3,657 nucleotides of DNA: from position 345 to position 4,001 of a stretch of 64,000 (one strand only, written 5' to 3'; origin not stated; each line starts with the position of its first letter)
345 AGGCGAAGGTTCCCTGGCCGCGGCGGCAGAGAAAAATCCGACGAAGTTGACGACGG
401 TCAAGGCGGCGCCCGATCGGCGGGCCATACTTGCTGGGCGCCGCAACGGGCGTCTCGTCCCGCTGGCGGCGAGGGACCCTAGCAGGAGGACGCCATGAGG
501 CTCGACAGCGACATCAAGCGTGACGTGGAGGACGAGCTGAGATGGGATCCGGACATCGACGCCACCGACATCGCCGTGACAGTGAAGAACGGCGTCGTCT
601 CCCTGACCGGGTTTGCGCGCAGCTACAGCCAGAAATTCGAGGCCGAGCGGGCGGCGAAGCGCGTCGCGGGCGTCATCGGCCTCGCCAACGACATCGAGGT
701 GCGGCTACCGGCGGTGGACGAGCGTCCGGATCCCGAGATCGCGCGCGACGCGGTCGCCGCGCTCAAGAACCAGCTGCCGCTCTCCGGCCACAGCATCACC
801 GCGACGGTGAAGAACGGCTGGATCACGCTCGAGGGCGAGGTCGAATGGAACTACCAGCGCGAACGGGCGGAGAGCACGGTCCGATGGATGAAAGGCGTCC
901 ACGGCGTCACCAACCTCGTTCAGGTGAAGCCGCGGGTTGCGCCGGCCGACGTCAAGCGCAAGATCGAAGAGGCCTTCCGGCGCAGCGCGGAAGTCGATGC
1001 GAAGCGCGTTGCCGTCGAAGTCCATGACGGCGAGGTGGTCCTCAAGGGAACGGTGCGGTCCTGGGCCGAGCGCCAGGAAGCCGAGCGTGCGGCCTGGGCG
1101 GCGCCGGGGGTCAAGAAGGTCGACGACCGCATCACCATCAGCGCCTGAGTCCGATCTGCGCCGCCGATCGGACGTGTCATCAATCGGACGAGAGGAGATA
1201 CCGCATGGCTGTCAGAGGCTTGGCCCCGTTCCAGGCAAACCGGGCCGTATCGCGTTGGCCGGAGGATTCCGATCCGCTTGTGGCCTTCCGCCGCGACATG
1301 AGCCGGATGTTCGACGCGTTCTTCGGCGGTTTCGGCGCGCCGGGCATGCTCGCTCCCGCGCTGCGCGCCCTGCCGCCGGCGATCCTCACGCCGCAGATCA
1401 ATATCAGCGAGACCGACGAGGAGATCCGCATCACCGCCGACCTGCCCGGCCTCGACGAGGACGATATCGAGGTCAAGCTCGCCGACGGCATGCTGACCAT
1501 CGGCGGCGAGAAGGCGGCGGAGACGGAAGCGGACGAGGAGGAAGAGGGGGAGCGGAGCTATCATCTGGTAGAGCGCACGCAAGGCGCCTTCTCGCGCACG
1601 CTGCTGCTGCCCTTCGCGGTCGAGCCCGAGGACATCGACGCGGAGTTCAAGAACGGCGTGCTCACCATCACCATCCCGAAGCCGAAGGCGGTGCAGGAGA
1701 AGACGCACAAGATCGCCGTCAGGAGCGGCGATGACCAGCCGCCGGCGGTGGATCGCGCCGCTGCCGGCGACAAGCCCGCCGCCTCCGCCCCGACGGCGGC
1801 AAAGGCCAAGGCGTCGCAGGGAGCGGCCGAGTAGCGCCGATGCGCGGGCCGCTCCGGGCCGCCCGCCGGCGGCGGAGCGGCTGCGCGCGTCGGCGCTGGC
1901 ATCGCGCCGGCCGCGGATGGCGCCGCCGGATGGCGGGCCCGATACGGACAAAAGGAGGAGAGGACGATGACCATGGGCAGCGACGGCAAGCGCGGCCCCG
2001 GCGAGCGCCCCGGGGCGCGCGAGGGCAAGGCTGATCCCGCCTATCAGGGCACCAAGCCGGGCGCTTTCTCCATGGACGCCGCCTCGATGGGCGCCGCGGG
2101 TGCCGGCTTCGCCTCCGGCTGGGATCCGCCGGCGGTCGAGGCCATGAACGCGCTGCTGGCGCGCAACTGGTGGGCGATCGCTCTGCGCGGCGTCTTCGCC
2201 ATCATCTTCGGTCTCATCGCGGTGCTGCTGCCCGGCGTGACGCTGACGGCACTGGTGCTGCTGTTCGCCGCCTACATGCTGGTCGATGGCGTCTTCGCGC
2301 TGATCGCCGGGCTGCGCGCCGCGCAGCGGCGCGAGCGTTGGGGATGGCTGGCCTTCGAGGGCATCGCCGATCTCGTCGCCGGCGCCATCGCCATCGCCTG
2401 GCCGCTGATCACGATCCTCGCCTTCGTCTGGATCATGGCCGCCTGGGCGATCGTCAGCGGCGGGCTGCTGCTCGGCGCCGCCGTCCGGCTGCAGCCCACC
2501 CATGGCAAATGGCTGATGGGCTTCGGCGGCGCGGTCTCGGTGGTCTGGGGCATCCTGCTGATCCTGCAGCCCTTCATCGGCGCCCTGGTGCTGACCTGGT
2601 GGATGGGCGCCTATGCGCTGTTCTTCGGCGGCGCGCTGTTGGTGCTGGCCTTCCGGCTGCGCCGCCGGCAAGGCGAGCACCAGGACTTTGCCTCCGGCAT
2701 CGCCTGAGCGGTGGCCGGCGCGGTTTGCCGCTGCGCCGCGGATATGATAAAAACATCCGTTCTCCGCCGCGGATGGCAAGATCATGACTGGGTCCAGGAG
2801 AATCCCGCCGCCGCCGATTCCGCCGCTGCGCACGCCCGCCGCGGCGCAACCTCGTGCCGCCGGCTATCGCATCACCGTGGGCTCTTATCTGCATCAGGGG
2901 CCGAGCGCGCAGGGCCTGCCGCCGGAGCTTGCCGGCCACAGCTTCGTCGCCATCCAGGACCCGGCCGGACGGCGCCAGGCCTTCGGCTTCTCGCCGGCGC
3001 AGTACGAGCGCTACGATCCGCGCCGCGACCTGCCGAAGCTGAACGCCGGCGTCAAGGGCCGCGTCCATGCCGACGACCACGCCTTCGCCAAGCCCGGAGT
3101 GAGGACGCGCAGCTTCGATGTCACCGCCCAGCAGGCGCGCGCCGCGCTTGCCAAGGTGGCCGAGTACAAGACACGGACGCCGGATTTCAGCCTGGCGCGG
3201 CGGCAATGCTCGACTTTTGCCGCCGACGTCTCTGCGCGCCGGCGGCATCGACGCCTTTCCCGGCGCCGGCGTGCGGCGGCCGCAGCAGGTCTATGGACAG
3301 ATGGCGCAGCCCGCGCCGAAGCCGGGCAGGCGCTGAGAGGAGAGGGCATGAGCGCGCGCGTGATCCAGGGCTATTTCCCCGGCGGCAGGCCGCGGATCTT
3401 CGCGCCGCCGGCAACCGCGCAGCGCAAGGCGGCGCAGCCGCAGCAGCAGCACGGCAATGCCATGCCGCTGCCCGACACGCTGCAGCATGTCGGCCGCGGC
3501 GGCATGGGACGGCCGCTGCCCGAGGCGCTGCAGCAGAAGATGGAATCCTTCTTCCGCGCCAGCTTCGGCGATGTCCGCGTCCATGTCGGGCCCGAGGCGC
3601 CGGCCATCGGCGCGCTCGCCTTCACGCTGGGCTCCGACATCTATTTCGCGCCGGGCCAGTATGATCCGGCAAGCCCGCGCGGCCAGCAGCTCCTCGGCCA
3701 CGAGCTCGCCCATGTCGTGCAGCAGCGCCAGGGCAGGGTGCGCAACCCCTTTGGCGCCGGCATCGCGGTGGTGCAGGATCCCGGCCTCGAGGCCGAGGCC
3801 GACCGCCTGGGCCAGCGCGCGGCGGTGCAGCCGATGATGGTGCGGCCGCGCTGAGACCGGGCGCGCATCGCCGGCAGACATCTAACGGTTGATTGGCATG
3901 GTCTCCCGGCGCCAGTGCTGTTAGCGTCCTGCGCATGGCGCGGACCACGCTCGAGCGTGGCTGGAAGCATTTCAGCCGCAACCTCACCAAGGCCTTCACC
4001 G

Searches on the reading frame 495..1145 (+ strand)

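Call 21: search_protein_families(library=pfam, proteins=[window:495-1145:+], max_evalue=0.001)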
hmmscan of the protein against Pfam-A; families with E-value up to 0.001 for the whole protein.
window:495-1145:+ (217 aa): 2 families
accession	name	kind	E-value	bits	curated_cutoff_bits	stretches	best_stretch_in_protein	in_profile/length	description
PF04972.22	BON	-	1.6e-51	172.9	27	3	4-70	2-68/69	BON domain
PF21937.1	Yop-YscD_ppl_2nd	-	1.7e-08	34.5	27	0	95-143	16-65/67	YscD/CdsD-like Bon-like domain 2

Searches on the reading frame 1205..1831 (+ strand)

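Call 21: search_protein_families(library=pfam, proteins=[window:1205-1831:+], max_evalue=0.001)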
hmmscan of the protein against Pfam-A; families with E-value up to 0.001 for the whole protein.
window:1205-1831:+ (209 aa): 2 families
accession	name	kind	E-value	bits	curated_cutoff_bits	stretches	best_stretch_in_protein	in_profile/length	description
PF00011.27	HSP20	-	8.7e-24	84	20.8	1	67-172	2-101/102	Hsp20/alpha crystallin family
PF17886.7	ArsA_HSP20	-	6.1e-06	26.2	22.5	1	72-156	2-62/63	HSP20-like domain found in ArsA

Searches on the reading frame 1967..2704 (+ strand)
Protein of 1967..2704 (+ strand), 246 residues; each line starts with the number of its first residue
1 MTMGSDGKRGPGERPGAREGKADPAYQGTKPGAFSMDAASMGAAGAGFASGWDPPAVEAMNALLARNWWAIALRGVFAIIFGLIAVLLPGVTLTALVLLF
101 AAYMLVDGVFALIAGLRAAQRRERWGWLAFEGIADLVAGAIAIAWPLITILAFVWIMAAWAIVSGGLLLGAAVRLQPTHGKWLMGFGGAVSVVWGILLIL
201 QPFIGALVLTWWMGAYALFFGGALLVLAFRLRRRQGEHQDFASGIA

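Call 21: search_protein_families(library=pfam, proteins=[window:1967-2704:+], max_evalue=0.001)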
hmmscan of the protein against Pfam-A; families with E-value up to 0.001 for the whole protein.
window:1967-2704:+ (246 aa): 1 family
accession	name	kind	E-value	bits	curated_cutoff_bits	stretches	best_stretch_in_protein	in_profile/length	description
PF03729.18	DUF308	-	5e-29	100.8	25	3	73-139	1-68/73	Short repeat of unknown function (DUF308)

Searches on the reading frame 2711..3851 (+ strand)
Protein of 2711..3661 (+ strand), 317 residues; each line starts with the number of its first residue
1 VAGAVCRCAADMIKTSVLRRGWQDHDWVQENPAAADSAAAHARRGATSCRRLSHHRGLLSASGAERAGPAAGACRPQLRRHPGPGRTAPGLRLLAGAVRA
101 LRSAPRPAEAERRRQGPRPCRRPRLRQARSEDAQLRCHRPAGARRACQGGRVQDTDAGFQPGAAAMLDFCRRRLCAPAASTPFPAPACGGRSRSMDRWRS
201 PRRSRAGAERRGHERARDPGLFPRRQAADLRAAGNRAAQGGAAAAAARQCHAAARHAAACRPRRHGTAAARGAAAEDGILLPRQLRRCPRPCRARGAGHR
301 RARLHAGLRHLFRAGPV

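Call 21: search_protein_families(library=pfam, proteins=[window:2711-3661:+, window:2784-3851:+], max_evalue=0.001)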
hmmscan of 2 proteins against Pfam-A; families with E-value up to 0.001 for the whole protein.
window:2711-3661:+ (317 aa): 0 families

window:2784-3851:+ (356 aa): 1 family
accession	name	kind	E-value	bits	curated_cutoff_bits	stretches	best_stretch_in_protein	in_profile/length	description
PF13699.11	eCIS_core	-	7.6e-28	96.9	22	1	244-317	1-78/79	eCIS core domain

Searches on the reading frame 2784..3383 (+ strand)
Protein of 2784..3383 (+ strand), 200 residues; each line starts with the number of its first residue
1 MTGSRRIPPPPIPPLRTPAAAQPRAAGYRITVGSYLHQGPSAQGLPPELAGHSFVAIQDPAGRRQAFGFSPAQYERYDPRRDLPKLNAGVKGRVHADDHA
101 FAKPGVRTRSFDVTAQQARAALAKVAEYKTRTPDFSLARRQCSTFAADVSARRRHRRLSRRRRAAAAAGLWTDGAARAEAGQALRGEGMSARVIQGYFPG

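Call 87: search_protein_families(library=pfam, proteins=[window:2784-3383:+], max_evalue=0.1)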
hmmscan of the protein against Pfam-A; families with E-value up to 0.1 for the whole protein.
window:2784-3383:+ (200 aa): 0 families
